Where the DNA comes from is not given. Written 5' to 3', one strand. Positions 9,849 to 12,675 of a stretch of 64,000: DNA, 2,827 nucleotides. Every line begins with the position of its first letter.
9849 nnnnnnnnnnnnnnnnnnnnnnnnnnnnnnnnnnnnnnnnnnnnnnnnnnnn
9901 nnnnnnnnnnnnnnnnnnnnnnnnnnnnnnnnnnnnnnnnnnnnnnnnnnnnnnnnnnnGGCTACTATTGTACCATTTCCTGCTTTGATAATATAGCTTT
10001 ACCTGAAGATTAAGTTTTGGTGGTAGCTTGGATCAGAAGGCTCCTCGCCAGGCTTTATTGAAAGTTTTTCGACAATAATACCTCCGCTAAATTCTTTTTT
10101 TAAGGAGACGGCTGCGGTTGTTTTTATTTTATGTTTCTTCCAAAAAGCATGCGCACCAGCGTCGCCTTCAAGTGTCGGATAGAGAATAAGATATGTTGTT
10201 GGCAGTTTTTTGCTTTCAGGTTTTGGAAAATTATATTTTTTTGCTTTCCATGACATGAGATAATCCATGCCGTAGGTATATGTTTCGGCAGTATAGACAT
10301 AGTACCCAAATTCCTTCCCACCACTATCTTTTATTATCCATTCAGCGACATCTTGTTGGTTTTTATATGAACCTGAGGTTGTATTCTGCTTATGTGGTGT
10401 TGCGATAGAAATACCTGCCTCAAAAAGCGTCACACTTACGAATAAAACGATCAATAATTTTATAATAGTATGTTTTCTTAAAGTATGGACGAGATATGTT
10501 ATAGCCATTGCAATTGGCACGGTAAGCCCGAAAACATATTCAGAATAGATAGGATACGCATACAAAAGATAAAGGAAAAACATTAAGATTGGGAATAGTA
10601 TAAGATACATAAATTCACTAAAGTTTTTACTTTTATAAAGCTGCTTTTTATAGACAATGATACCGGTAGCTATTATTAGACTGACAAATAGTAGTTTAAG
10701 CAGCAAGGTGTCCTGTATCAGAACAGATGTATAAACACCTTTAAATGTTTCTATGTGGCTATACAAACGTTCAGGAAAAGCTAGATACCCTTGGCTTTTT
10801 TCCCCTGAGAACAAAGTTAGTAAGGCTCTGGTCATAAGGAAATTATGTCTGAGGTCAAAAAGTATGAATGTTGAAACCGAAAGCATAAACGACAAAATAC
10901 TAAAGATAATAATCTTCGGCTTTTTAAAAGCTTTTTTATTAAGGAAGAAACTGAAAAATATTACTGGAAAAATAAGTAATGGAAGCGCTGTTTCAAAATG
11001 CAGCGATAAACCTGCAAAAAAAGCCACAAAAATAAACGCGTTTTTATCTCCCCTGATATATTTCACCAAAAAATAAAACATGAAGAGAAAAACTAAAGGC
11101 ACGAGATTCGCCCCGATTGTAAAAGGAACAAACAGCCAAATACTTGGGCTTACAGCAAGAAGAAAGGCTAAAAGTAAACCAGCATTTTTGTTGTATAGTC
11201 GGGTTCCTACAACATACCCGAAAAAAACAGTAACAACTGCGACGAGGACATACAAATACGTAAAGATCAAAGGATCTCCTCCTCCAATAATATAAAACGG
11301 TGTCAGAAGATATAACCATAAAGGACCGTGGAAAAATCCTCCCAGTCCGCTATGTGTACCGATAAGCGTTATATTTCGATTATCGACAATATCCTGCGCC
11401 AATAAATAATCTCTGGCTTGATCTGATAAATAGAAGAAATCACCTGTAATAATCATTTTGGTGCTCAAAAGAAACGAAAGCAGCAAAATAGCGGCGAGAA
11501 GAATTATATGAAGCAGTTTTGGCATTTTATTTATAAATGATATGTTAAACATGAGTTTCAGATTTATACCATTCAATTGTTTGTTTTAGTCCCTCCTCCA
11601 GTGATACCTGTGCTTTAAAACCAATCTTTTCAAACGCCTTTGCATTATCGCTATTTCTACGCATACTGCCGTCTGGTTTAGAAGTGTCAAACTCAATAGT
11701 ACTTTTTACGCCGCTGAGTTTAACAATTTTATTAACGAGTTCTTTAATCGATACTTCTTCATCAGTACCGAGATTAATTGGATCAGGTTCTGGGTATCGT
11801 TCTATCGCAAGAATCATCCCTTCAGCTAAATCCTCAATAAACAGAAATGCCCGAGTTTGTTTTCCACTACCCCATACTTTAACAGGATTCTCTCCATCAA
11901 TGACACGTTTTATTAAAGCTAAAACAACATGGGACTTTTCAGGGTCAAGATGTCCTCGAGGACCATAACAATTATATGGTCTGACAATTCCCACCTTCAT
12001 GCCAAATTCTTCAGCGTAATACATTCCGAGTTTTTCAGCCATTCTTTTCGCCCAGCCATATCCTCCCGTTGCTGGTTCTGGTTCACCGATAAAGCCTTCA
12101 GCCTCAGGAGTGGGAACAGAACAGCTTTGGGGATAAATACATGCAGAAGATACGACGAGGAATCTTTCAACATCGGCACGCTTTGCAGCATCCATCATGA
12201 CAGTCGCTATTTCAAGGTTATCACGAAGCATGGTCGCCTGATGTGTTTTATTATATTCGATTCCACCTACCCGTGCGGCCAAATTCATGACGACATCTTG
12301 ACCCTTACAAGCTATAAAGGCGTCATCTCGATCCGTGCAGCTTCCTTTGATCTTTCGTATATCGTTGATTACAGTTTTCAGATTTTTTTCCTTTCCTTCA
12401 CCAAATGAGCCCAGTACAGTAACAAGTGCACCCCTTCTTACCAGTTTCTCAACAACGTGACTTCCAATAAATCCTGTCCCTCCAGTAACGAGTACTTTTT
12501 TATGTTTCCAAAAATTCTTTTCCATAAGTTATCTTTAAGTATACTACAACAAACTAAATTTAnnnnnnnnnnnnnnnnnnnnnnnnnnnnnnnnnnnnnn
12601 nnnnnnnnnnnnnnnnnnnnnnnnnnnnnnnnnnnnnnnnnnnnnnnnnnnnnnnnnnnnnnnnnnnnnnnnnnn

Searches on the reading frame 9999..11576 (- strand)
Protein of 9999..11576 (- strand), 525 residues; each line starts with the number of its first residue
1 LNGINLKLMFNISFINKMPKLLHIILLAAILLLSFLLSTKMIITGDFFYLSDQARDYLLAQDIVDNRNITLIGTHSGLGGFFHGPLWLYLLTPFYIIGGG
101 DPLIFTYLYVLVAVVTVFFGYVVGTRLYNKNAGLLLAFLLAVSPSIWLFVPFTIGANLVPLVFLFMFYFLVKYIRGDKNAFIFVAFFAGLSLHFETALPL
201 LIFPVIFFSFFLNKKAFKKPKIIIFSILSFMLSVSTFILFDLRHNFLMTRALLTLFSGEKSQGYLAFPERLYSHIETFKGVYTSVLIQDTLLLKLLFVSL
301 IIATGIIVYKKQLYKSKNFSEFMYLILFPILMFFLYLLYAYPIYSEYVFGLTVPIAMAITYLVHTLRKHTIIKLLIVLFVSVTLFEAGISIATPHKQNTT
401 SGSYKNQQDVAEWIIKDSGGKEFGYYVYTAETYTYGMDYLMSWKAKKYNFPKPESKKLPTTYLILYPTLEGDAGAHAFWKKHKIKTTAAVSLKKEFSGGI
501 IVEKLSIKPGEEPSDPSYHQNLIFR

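Call 5: search_protein_families(library=pfam, proteins=[window:9999-11576:-], max_evalue=0.01)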
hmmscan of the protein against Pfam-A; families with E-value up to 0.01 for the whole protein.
window:9999-11576:- (525 aa): 1 family
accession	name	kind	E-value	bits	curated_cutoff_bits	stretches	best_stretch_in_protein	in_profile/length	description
PF13231.12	PMT_2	-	3.8e-07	30.9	26.1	1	83-238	2-158/160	Dolichyl-phosphate-mannose-protein mannosyltransferase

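Call 6: search_protein_families(library=ncbifam, proteins=[window:9999-11576:-], max_evalue=0.01)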
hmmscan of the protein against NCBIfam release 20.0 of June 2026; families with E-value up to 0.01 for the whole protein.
window:9999-11576:- (525 aa): 0 families

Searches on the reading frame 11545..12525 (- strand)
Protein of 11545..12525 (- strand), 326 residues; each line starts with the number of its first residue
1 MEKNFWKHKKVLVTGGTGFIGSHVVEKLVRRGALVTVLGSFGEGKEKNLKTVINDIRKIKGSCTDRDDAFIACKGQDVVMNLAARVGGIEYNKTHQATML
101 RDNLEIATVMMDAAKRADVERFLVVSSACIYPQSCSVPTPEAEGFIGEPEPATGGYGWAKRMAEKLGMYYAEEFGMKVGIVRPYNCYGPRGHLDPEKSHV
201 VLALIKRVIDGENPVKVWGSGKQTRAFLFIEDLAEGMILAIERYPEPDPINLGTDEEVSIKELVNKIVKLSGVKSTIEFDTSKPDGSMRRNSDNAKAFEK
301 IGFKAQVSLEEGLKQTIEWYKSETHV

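Call 5: search_protein_families(library=pfam, proteins=[window:11545-12525:-], max_evalue=0.01)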
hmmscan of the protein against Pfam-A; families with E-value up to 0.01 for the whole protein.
window:11545-12525:- (326 aa): 10 families
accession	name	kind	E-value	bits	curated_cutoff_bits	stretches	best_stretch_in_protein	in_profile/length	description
PF01370.27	Epimerase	-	1.2e-54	185.7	20.9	1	11-253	1-240/240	NAD dependent epimerase/dehydratase family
PF16363.11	GDP_Man_Dehyd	-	9.1e-33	114.5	27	1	12-316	1-332/332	GDP-mannose 4,6 dehydratase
PF01073.25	3Beta_HSD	-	1.4e-13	51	22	1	12-247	1-235/280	3-beta hydroxysteroid dehydrogenase/isomerase family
PF13460.12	NAD_binding_10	-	2.4e-12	47.5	27.2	1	15-133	1-104/184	NAD(P)H-binding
PF07993.18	NAD_binding_4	-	4.4e-12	46.1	20.1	2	73-188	86-209/258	Male sterility protein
PF02719.21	Polysacc_synt_2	-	1.6e-11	44.4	20.2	1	11-127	1-128/293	Polysaccharide biosynthesis protein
PF05368.20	NmrA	-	7.6e-07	29.4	27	1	8-124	2-104/298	NmrA-like family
PF08659.16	KR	-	0.0011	19.3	22.6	1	11-58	3-50/180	KR domain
PF00106.31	adh_short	-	0.0037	17.2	26.6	1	9-64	1-56/195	short chain dehydrogenase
PF03435.24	Sacchrp_dh_NADP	-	0.0077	17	25.1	0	11-86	1-79/129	Saccharopine dehydrogenase NADP binding domain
